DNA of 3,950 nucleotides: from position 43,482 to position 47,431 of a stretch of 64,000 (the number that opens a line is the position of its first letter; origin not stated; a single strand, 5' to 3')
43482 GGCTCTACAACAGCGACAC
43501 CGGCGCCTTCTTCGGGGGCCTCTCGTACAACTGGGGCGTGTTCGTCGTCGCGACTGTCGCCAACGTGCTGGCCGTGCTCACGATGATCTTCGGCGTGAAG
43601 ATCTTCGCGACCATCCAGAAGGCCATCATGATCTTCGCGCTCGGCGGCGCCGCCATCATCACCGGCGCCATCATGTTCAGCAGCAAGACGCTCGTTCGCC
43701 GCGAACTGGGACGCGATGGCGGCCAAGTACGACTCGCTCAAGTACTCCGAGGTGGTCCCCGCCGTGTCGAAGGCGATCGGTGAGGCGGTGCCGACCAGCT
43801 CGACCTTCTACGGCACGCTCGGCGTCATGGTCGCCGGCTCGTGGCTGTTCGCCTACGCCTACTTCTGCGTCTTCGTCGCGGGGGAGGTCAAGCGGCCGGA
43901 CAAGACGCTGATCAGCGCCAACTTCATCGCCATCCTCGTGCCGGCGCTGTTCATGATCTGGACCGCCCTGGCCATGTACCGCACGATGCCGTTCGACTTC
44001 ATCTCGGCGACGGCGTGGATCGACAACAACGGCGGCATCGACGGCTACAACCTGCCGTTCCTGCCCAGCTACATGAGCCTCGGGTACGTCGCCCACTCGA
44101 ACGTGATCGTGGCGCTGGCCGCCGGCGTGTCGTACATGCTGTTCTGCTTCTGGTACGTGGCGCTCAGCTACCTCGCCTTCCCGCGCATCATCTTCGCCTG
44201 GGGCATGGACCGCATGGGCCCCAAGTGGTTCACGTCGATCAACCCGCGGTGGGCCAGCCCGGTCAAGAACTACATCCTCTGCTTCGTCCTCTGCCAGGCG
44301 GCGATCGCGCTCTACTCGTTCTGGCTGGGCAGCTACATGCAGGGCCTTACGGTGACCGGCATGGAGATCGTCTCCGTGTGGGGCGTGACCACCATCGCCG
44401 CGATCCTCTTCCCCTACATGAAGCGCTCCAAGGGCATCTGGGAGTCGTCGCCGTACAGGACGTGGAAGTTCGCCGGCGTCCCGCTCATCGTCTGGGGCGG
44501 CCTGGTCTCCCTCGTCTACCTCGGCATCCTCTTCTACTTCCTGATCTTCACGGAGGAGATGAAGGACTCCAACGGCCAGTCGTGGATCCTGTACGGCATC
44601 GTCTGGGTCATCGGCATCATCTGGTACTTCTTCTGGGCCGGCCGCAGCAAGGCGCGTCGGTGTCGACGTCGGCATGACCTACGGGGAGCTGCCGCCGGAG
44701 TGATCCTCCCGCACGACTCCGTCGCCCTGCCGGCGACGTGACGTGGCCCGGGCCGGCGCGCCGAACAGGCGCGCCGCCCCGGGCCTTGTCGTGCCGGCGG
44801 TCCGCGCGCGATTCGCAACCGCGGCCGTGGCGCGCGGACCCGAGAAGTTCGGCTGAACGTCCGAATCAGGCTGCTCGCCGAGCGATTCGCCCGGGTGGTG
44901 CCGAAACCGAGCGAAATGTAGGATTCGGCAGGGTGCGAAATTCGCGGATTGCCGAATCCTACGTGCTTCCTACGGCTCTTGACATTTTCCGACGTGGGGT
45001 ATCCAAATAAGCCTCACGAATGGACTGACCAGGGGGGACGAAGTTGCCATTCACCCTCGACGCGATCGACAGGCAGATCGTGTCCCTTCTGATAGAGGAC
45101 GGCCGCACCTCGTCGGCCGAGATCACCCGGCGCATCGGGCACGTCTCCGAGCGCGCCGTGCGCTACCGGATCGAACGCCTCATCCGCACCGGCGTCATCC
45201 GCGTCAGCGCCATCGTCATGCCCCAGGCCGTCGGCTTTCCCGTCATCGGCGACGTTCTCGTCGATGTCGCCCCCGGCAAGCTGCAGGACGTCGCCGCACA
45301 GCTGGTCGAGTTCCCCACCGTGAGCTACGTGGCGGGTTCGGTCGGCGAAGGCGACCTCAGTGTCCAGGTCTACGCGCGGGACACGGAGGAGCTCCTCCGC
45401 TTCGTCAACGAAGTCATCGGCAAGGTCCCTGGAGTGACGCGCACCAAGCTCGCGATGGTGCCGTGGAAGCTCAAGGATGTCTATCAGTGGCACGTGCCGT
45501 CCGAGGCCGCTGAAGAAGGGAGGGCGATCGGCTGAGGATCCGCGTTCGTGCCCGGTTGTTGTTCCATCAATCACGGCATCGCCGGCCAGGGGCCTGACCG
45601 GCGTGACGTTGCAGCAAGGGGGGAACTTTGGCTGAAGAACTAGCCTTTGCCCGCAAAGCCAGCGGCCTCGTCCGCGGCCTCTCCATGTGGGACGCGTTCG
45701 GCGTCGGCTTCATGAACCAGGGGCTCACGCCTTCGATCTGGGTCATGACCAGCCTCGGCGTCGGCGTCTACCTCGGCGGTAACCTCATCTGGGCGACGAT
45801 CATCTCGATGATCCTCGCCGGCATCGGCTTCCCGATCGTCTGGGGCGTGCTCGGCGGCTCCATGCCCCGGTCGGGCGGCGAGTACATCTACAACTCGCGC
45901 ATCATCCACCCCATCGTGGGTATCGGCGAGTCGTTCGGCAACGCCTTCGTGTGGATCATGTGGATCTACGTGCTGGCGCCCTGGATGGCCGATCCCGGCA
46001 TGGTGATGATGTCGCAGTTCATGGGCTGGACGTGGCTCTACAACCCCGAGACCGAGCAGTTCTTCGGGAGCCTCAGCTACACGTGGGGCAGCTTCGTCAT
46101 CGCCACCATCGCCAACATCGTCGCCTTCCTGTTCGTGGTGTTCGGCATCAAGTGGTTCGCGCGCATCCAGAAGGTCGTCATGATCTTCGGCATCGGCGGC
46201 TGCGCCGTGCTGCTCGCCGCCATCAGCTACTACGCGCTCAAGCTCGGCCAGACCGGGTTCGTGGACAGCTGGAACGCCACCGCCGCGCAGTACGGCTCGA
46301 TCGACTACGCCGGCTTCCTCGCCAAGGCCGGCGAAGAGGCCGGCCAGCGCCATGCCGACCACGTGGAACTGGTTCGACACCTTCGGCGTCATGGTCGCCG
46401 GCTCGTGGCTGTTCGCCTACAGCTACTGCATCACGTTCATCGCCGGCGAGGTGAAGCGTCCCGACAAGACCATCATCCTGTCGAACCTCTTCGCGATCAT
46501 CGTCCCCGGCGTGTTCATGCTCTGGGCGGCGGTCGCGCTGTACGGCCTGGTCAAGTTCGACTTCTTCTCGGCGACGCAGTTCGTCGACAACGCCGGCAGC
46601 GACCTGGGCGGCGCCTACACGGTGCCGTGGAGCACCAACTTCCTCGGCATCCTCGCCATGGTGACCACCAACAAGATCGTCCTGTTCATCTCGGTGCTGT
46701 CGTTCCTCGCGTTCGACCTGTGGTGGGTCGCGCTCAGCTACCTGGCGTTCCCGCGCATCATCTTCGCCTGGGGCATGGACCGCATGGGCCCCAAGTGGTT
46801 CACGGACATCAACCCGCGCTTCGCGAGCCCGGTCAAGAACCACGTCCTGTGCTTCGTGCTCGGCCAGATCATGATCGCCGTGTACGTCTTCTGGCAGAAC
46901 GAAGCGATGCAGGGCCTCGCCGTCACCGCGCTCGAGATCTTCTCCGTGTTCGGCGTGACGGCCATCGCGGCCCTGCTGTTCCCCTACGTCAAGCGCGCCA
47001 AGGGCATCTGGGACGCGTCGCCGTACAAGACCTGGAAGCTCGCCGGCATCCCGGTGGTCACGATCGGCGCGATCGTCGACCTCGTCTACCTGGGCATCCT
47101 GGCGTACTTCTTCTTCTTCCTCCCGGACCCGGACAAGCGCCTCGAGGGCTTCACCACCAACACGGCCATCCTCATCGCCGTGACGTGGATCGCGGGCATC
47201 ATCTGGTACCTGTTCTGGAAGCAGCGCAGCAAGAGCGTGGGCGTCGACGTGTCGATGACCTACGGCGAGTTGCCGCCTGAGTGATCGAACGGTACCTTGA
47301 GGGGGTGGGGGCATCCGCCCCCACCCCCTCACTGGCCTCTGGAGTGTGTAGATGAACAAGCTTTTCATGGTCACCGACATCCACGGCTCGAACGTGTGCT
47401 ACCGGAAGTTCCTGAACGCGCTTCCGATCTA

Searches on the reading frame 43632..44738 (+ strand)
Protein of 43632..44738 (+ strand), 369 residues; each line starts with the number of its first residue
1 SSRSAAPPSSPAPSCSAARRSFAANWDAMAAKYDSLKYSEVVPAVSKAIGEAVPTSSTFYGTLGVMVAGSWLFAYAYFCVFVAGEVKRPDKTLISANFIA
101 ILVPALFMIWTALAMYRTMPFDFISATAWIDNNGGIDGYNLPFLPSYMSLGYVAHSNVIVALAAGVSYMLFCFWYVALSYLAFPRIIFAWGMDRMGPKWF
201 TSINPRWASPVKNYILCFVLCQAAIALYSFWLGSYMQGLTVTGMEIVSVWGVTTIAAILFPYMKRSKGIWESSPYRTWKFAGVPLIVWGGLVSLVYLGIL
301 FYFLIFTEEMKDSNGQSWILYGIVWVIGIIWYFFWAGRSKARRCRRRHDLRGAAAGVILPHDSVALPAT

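Call 73: search_protein_families(library=pfam, max_evalue=0.00001, proteins=[window:43632-44738:+])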
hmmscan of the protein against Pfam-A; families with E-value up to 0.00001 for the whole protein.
window:43632-44738:+ (369 aa): 1 family
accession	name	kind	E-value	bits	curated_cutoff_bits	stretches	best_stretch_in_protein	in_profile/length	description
PF00324.27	AA_permease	-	1e-11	44.7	24.6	1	53-341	185-466/470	Amino acid permease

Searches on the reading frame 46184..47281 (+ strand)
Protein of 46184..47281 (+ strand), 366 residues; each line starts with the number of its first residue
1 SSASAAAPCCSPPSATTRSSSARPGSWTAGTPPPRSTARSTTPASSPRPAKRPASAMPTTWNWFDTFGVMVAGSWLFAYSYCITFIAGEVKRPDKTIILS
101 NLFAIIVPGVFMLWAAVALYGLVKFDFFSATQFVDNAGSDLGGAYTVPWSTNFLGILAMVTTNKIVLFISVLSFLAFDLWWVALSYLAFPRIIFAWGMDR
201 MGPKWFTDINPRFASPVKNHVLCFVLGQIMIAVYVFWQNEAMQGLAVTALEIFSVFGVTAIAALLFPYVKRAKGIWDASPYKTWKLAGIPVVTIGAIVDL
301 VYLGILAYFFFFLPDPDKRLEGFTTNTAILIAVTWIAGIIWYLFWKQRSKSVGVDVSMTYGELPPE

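Call 73: search_protein_families(library=pfam, max_evalue=0.00001, proteins=[window:46184-47281:+])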
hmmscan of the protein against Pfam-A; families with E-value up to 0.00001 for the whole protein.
window:46184-47281:+ (366 aa): 1 family
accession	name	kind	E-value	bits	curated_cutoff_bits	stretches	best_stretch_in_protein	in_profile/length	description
PF00324.27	AA_permease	-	4.5e-12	45.8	24.6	1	66-350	194-465/470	Amino acid permease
